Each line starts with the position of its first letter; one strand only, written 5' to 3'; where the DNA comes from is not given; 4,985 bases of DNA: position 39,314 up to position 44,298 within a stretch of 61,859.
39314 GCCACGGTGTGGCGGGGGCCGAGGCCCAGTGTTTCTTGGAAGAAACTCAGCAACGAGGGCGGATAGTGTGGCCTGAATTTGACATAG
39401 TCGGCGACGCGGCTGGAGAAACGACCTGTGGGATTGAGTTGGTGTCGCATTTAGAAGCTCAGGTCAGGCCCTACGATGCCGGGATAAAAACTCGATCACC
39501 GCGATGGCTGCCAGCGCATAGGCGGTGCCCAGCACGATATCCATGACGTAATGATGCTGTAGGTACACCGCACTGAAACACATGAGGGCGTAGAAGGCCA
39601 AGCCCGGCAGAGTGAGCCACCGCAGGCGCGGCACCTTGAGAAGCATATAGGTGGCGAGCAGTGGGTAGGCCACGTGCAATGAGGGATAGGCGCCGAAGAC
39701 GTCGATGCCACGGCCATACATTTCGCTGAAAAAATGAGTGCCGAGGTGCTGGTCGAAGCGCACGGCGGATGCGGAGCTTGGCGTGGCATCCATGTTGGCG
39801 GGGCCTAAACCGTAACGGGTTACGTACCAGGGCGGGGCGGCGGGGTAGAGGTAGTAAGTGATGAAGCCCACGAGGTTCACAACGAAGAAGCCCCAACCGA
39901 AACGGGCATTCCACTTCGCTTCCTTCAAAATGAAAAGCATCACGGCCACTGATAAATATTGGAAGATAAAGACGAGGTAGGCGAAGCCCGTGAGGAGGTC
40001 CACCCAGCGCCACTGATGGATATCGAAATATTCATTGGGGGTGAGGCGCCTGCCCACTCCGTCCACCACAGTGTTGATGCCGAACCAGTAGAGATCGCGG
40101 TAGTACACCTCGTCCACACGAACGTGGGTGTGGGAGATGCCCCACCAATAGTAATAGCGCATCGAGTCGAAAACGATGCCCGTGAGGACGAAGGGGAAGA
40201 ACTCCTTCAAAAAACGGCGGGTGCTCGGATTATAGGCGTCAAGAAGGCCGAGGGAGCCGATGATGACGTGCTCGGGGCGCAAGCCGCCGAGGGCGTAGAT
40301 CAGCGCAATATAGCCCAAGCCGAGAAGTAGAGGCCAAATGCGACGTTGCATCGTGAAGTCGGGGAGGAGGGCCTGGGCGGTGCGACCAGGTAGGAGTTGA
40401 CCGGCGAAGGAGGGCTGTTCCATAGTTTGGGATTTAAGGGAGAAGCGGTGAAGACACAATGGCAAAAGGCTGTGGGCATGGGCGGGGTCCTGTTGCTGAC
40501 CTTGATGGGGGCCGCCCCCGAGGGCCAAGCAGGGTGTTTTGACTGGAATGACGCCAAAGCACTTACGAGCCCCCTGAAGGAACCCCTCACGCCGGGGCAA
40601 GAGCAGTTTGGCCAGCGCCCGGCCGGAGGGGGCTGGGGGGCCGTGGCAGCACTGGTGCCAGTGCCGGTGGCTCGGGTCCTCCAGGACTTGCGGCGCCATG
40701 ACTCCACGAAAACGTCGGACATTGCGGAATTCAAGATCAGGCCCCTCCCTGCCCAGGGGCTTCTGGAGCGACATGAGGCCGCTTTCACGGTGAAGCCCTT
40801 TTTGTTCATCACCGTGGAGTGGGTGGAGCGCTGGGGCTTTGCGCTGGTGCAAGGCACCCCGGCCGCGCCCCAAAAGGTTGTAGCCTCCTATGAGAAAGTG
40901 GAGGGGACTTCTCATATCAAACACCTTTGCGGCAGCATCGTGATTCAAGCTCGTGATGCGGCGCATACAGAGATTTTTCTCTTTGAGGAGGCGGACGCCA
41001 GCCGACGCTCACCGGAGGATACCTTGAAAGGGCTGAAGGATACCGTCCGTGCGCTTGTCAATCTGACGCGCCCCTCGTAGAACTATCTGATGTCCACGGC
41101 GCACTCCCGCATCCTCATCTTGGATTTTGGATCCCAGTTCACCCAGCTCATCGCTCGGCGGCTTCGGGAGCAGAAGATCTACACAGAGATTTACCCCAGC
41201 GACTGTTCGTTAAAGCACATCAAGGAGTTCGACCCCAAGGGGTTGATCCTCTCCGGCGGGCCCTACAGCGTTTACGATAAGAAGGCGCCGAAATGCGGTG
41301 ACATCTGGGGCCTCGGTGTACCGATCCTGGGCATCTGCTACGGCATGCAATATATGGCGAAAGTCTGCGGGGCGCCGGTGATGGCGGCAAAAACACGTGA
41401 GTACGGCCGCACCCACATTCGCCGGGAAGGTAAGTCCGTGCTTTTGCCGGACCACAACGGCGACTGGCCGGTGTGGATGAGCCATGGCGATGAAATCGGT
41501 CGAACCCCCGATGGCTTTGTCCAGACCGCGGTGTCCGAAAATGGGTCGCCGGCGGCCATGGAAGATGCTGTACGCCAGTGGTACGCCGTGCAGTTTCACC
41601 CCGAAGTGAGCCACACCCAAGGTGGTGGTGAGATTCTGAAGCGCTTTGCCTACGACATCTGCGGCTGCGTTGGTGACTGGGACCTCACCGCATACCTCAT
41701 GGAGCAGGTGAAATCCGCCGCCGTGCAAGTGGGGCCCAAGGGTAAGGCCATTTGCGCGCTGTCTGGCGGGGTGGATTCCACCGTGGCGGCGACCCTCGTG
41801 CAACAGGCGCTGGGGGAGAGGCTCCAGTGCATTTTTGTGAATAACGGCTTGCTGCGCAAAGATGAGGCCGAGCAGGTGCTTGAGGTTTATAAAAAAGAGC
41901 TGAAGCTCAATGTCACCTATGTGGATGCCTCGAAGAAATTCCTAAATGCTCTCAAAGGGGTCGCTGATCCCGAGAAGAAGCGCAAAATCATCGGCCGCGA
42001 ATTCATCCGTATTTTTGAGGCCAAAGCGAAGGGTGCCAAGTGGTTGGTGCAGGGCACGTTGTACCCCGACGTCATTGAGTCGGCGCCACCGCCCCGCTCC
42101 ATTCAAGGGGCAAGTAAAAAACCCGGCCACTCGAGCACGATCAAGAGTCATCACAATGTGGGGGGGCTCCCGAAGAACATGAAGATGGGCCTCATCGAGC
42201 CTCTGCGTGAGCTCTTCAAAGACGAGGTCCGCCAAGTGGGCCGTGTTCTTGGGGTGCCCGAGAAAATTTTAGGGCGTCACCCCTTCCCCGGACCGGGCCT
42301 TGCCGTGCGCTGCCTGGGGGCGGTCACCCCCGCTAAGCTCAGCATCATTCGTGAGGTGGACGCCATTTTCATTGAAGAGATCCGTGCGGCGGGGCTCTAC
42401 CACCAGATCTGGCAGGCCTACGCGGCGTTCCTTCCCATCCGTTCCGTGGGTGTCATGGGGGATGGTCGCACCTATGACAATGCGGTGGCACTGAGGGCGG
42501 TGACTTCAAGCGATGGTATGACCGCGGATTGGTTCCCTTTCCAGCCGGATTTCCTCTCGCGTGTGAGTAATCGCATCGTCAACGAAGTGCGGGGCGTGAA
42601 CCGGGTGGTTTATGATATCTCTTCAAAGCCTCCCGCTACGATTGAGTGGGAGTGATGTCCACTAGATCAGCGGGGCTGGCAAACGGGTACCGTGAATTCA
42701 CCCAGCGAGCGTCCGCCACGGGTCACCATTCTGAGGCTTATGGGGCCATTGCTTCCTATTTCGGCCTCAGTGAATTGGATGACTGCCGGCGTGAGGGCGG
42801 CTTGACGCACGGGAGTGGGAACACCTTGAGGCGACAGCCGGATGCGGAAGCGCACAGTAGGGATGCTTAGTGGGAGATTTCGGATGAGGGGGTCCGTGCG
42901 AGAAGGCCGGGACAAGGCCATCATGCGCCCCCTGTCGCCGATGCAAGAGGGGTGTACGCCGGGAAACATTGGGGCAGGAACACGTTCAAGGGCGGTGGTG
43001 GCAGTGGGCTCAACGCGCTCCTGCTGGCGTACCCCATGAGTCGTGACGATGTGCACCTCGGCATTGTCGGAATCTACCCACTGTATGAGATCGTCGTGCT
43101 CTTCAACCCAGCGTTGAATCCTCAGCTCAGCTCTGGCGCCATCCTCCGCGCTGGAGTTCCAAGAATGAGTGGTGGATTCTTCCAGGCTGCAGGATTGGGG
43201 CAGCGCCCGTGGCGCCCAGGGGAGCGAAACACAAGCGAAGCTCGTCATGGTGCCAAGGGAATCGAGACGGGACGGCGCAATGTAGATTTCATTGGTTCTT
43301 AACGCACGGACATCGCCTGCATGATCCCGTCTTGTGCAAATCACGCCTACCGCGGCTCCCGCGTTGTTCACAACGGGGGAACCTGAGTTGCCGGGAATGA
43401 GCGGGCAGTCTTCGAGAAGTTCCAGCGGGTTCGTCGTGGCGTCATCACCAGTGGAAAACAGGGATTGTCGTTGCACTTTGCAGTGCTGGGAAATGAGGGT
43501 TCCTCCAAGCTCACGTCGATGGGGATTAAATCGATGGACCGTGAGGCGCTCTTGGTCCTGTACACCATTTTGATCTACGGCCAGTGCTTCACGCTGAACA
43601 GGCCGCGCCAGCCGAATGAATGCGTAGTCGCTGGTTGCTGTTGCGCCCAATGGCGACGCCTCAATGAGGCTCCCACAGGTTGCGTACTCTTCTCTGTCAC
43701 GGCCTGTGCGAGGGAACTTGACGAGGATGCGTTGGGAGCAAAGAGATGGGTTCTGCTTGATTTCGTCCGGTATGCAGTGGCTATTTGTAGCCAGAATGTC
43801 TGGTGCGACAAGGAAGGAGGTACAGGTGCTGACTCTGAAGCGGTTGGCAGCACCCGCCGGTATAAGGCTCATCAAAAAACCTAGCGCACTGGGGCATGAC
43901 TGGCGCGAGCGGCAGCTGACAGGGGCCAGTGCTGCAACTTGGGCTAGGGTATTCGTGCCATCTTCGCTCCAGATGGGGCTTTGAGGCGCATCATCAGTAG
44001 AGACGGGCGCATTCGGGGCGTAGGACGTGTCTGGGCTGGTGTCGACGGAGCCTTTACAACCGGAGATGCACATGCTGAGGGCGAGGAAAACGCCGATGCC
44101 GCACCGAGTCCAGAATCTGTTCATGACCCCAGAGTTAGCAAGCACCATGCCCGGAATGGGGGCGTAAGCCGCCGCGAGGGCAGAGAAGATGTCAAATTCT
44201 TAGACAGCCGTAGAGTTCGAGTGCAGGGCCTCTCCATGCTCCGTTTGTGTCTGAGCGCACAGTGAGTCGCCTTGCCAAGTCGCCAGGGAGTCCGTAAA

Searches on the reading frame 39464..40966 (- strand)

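Call 34: search_protein_families(library=pfam, proteins=[window:39464-40966:-], max_evalue=0.00001)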
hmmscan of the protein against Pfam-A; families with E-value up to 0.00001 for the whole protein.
window:39464-40966:- (500 aa): 1 family
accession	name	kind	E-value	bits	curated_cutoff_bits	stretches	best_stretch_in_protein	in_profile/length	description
PF14378.12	PAP2_3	-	5.6e-23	82.2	27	1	320-489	26-189/190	PAP2 superfamily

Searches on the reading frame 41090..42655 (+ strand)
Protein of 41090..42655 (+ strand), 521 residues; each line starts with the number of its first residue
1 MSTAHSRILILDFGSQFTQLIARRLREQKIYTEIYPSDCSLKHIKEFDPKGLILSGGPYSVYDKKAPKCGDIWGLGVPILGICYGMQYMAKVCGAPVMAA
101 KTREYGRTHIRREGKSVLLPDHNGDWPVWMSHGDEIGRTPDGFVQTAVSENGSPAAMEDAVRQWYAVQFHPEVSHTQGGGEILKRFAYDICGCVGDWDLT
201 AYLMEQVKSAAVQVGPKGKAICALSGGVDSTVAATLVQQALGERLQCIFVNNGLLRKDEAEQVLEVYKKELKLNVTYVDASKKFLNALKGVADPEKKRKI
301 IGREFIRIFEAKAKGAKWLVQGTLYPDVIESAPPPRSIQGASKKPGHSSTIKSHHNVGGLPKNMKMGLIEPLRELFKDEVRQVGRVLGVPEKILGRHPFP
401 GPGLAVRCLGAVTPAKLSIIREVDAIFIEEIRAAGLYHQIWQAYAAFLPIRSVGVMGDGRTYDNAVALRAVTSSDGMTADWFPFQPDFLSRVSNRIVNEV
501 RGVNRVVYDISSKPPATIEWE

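Call 34: search_protein_families(library=pfam, proteins=[window:41090-42655:+], max_evalue=0.00001)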
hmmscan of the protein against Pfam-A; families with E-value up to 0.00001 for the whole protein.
window:41090-42655:+ (521 aa): 4 families
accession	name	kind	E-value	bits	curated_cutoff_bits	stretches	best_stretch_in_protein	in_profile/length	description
PF00958.27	GMP_synt_C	-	2.7e-44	149.6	27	1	429-520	1-92/92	GMP synthase C terminal domain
PF00117.34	GATase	-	2.3e-40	138.8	22.8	1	9-189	1-189/190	Glutamine amidotransferase class-I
PF02540.23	NAD_synthase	-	1.2e-10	41.4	21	0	212-282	13-83/242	NAD synthase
PF02568.20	ThiI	-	5.4e-06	26.6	20.5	1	216-322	2-115/197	Thiamine biosynthesis protein (ThiI)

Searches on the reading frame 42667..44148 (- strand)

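Call 34: search_protein_families(library=pfam, proteins=[window:42667-44148:-], max_evalue=0.00001)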
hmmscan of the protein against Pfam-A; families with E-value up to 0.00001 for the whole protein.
window:42667-44148:- (493 aa): 2 families
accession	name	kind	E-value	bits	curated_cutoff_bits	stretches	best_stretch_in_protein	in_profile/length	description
PF13365.12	Trypsin_2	-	5.5e-11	43.8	27.6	1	109-269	1-144/144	Trypsin-like peptidase domain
PF00089.32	Trypsin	-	2.1e-06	28.2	20.6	0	107-272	25-197/220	Trypsin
